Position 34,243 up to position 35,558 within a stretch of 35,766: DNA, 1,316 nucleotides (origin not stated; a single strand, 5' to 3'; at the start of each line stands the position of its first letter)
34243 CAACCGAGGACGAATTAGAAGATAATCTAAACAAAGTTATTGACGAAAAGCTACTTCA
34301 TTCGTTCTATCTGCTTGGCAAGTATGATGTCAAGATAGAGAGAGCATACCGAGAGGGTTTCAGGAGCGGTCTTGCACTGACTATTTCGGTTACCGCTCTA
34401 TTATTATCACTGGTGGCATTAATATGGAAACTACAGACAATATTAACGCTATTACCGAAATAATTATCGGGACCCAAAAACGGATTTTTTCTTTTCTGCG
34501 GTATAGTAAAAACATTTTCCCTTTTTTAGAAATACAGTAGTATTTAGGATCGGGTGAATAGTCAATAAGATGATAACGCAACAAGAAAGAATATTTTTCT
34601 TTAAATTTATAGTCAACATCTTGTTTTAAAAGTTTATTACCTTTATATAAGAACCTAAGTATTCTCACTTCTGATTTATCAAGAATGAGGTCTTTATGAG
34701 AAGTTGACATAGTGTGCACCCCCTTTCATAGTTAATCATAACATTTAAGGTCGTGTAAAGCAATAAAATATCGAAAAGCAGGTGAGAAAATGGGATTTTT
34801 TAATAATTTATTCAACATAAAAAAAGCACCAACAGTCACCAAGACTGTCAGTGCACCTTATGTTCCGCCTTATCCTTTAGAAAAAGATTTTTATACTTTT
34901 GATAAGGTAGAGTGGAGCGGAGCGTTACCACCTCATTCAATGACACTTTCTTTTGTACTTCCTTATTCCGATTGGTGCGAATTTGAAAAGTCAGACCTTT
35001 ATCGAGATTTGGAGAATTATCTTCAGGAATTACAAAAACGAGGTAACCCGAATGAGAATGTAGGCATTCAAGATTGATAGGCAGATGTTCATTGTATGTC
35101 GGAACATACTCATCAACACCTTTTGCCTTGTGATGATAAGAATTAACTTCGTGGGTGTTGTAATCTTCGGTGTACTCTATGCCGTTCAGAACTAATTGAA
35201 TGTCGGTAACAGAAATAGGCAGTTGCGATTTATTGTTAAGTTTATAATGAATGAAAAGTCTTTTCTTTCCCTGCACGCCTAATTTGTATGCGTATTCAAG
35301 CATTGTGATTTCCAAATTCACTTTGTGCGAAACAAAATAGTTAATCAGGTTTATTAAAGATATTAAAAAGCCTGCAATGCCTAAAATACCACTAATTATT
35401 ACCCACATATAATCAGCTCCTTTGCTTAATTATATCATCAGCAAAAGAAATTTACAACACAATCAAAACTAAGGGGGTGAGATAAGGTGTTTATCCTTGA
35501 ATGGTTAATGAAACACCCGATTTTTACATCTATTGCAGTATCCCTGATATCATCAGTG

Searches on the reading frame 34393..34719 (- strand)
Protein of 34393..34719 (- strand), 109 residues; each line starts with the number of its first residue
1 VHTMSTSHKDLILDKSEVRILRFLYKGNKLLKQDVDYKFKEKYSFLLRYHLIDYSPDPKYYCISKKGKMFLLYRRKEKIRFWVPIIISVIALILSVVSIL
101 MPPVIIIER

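Call 8: search_protein_families(library=pfam, proteins=[window:34393-34719:-], max_evalue=1)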
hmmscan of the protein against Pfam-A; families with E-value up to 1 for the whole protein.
window:34393-34719:- (109 aa): 1 family
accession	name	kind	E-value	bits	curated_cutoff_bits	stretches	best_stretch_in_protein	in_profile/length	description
PF19779.4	DUF6264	-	0.013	16.1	31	1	75-101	146-172/183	Family of unknown function (DUF6264)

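Call 42: search_protein_families(library=phrogs, proteins=[window:34393-34719:-], max_evalue=0.1)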
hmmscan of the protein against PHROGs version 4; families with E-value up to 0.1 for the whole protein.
window:34393-34719:- (109 aa): 2 families
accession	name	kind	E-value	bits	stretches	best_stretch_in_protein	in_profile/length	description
phrog_37868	-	unknown function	0.042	15.1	1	42-99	43-93/97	-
phrog_9877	-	unknown function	0.099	13.7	0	16-97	22-98/105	-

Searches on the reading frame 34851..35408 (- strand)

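Call 8: search_protein_families(library=pfam, proteins=[window:34851-35408:-], max_evalue=1)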
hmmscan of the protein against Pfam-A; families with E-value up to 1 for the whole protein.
window:34851-35408:- (186 aa): 0 families

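Call 42: search_protein_families(library=phrogs, proteins=[window:34851-35408:-], max_evalue=0.1)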
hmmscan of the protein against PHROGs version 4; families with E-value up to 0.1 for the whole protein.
window:34851-35408:- (186 aa): 2 families
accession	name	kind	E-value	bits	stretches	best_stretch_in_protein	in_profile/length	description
phrog_17486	-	unknown function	2.1e-09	38.2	1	2-150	4-138/161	-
phrog_24881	-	unknown function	0.024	15.7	1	14-92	48-118/173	-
